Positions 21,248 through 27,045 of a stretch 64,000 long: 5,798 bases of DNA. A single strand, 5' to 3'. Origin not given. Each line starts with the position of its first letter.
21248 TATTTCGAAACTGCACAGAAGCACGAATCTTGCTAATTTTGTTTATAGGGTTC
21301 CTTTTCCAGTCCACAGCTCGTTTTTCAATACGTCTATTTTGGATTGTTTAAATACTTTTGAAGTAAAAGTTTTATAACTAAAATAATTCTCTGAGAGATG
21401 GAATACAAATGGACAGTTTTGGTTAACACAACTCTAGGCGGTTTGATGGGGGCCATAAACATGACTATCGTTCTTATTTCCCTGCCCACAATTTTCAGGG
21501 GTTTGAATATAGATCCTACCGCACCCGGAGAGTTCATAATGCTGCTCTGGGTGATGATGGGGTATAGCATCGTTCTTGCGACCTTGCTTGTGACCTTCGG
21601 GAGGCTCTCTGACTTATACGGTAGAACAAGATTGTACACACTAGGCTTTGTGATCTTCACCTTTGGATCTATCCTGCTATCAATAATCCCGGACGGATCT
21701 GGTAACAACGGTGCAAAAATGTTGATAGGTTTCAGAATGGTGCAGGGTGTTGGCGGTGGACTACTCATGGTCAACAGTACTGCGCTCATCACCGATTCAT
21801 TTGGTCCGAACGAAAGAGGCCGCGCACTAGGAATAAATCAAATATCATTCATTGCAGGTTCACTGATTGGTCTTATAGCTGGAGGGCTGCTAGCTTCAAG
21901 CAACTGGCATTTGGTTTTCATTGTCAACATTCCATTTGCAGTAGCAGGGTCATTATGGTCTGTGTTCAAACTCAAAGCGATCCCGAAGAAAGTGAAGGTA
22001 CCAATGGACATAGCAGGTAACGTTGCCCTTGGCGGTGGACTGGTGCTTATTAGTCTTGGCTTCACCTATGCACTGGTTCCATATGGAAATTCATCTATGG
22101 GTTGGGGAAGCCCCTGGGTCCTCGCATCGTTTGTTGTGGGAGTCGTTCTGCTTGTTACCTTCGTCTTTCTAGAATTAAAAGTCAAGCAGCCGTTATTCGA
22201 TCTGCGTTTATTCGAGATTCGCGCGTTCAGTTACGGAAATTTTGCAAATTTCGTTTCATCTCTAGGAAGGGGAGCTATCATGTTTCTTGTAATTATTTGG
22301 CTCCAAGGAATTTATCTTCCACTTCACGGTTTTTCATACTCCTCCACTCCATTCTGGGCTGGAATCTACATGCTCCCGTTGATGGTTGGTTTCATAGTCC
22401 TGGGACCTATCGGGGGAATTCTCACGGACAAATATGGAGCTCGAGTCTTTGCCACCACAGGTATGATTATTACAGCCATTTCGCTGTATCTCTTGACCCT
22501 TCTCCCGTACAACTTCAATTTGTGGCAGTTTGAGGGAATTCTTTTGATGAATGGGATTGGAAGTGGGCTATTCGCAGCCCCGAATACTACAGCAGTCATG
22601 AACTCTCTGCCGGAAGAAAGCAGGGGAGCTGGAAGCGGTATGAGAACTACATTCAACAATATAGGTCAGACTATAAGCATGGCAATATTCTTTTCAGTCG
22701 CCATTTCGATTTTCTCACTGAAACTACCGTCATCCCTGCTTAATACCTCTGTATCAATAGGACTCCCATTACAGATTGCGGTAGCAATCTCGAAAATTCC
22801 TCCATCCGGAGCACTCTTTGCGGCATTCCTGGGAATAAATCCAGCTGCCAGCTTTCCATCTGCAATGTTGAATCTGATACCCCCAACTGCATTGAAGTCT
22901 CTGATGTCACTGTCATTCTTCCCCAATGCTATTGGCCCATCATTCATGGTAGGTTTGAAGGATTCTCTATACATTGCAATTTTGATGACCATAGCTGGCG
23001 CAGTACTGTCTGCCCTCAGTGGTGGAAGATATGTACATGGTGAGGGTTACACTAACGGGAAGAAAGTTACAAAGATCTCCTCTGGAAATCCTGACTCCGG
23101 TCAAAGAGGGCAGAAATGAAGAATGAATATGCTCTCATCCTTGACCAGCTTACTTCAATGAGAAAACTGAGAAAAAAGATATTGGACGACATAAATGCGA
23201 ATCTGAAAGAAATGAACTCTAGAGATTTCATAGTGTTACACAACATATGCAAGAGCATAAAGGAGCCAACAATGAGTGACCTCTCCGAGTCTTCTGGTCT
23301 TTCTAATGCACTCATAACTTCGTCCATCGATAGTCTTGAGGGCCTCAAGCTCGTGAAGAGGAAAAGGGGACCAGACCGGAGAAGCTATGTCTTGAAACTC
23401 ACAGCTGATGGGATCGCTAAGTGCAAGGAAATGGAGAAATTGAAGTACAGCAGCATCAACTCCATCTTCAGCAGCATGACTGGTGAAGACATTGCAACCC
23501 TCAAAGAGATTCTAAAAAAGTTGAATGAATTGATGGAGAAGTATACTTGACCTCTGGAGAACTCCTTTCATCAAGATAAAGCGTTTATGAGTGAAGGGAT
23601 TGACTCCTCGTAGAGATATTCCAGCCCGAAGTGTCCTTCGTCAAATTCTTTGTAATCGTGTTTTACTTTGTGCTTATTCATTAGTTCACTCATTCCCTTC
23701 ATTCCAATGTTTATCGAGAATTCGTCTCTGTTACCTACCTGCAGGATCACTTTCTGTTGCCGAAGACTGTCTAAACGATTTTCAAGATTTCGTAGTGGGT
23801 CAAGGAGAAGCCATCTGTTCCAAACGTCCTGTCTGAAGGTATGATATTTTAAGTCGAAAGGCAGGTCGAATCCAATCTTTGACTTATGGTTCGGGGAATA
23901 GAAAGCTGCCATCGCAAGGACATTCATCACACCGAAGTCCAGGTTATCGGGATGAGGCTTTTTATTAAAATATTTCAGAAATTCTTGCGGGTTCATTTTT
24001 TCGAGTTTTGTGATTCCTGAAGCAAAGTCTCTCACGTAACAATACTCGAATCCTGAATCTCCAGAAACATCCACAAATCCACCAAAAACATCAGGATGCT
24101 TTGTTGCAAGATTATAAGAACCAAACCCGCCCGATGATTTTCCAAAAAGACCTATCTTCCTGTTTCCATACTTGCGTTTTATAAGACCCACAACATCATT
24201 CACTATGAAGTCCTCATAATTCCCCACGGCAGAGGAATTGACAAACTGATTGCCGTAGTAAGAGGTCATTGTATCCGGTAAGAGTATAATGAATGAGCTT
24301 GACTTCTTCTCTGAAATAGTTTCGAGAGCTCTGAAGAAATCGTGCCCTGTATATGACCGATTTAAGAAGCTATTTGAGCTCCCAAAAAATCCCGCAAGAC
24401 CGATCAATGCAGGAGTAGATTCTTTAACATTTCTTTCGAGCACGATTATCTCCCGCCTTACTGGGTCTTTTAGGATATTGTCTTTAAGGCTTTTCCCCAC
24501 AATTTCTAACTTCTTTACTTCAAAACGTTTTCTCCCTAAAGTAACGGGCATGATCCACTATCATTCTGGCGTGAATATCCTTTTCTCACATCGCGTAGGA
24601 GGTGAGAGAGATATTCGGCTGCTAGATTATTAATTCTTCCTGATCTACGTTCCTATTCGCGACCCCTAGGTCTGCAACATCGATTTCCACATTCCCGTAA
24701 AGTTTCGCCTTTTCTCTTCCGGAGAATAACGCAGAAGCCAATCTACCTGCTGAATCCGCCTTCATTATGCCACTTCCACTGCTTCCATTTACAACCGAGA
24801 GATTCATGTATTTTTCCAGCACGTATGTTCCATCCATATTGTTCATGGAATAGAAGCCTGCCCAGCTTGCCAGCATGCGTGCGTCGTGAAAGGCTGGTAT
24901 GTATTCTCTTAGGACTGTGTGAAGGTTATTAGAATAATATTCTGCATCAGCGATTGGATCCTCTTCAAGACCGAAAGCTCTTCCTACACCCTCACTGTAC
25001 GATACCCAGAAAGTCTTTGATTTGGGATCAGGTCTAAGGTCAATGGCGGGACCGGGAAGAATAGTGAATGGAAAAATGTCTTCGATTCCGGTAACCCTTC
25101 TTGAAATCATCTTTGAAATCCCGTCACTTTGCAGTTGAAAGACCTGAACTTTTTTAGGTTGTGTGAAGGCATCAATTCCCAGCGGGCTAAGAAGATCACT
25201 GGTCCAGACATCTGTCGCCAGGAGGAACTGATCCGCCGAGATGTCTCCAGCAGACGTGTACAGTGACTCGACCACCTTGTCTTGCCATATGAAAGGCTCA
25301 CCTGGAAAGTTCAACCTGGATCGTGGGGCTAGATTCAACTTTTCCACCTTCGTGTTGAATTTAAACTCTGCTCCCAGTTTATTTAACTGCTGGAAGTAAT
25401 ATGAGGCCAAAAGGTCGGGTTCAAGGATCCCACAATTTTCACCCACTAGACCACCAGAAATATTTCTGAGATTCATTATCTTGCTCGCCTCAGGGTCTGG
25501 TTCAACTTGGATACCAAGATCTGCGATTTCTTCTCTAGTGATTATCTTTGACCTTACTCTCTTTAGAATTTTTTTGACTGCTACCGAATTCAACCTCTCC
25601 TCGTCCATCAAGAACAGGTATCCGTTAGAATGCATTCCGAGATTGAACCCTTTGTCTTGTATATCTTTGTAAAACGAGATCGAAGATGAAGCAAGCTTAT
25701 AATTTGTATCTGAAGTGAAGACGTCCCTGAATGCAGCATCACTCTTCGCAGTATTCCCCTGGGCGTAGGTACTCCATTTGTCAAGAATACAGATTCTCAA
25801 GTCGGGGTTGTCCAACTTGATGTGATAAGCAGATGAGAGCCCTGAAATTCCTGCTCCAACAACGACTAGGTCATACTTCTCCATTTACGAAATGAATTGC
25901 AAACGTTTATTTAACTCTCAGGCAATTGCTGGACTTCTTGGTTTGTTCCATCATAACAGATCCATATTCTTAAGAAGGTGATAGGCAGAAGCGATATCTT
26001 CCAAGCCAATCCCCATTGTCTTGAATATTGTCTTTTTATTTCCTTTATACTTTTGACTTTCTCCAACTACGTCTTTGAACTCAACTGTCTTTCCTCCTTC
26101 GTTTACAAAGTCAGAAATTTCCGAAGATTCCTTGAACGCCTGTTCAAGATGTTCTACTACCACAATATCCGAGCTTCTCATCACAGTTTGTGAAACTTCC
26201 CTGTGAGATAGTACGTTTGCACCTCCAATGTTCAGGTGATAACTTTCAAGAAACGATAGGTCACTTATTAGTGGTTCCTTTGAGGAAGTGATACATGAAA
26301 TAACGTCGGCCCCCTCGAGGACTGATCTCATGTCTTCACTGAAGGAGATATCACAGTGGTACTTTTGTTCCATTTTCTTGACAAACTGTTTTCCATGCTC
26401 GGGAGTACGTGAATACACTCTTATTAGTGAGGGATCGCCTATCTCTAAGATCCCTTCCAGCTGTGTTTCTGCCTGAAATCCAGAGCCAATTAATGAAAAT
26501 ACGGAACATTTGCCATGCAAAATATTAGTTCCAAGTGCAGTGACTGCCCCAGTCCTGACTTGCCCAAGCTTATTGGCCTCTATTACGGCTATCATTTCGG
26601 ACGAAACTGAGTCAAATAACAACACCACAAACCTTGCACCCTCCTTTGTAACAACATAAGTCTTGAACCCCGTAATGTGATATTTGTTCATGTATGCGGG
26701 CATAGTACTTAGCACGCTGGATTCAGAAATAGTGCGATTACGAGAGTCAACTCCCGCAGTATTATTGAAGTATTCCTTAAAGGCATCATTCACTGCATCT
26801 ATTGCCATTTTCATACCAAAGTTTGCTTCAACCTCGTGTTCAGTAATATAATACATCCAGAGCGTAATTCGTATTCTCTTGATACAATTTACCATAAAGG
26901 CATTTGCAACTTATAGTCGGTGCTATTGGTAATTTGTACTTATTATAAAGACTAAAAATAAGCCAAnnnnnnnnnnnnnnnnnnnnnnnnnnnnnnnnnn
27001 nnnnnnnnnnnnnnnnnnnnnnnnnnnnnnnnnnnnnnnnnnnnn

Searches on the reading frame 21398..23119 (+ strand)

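Call 28: search_protein_families(library=pfam, proteins=[window:21398-23119:+], max_evalue=0.01)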
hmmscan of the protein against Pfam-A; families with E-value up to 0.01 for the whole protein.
window:21398-23119:+ (573 aa): 2 families
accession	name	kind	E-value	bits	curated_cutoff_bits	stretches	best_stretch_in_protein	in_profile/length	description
PF07690.21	MFS_1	-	4.7e-46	157.7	33.4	3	13-256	3-253/347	Major Facilitator Superfamily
PF00083.30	Sugar_tr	-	4.4e-09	36.2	22.3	1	51-190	50-190/452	Sugar (and other) transporter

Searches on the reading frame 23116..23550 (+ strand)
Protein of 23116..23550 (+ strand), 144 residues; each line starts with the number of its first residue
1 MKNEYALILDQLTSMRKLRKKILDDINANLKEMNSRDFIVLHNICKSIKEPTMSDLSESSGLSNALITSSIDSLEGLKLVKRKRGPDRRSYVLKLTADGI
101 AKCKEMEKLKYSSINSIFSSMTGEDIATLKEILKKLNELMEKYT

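Call 28: search_protein_families(library=pfam, proteins=[window:23116-23550:+], max_evalue=0.01)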
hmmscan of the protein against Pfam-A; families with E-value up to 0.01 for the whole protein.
window:23116-23550:+ (144 aa): 4 families
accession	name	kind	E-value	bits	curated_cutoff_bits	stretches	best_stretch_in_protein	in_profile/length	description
PF13463.12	HTH_27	-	1.3e-06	29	22.2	1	33-99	1-68/68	Winged helix DNA-binding domain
PF12802.13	MarR_2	-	1.7e-05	25.3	27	1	34-89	4-60/61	MarR family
PF01047.28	MarR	-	0.0002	21.6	24.6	1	48-89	15-57/59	MarR family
PF22381.2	Staph_reg_Sar_Rot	-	0.00033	21.1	27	1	32-106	11-85/85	Transcriptional regulator SarA/Rot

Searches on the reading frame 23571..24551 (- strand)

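Call 28: search_protein_families(library=pfam, proteins=[window:23571-24551:-], max_evalue=0.01)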
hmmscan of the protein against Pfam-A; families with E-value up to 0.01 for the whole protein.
window:23571-24551:- (326 aa): 3 families
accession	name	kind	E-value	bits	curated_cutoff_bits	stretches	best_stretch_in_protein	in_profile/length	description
PF00756.26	Esterase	-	3.8e-10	40.4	22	1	105-304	87-232/251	Putative esterase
PF00326.27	Peptidase_S9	-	0.00087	19.3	22.6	1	111-174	44-107/213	Prolyl oligopeptidase family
PF00561.26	Abhydrolase_1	-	0.00088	19.4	25.8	1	106-164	47-102/245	alpha/beta hydrolase fold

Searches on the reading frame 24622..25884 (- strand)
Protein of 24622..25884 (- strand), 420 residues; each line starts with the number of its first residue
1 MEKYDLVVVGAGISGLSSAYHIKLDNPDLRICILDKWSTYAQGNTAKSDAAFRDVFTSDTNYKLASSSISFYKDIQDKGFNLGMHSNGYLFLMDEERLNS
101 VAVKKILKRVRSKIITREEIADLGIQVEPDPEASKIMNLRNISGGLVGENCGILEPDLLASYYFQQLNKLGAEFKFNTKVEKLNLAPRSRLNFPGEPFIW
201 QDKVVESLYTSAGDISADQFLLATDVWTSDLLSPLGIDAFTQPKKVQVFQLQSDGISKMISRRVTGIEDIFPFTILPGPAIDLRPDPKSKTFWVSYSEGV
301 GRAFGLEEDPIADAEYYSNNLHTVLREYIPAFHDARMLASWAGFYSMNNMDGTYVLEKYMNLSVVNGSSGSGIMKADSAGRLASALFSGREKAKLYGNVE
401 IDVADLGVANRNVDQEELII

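Call 28: search_protein_families(library=pfam, proteins=[window:24622-25884:-], max_evalue=0.01)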
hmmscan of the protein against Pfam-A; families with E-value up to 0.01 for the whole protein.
window:24622-25884:- (420 aa): 3 families
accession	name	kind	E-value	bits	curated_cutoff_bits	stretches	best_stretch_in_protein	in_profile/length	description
PF01266.30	DAO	-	7.1e-35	121.6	27.9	1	5-385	1-352/353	FAD dependent oxidoreductase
PF01946.23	Thi4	-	9.1e-06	25.5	26.2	1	4-38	18-51/235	Thi4 family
PF13450.12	NAD_binding_8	-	0.0016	19.1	21.9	1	8-36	1-27/68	NAD(P)-binding Rossmann-like domain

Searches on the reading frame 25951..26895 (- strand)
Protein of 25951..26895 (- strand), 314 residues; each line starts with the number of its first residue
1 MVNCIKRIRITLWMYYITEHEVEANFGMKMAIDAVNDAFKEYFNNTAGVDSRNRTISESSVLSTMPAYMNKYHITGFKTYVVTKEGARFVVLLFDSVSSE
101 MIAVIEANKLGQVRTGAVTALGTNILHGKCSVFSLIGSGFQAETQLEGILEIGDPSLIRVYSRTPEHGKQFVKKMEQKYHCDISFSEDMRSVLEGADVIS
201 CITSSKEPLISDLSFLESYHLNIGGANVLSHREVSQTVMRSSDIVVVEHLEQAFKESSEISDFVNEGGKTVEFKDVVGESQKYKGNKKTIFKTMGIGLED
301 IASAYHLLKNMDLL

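Call 28: search_protein_families(library=pfam, proteins=[window:25951-26895:-], max_evalue=0.01)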
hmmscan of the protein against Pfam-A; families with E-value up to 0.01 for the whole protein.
window:25951-26895:- (314 aa): 2 families
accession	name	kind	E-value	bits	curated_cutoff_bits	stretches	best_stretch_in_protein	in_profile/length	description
PF02423.21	OCD_Mu_crystall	-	8.1e-37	127.3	24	1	18-306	7-305/314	Ornithine cyclodeaminase/mu-crystallin family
PF01488.26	Shikimate_DH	-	2.3e-05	24.9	24.3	1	134-212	16-92/138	Shikimate / quinate 5-dehydrogenase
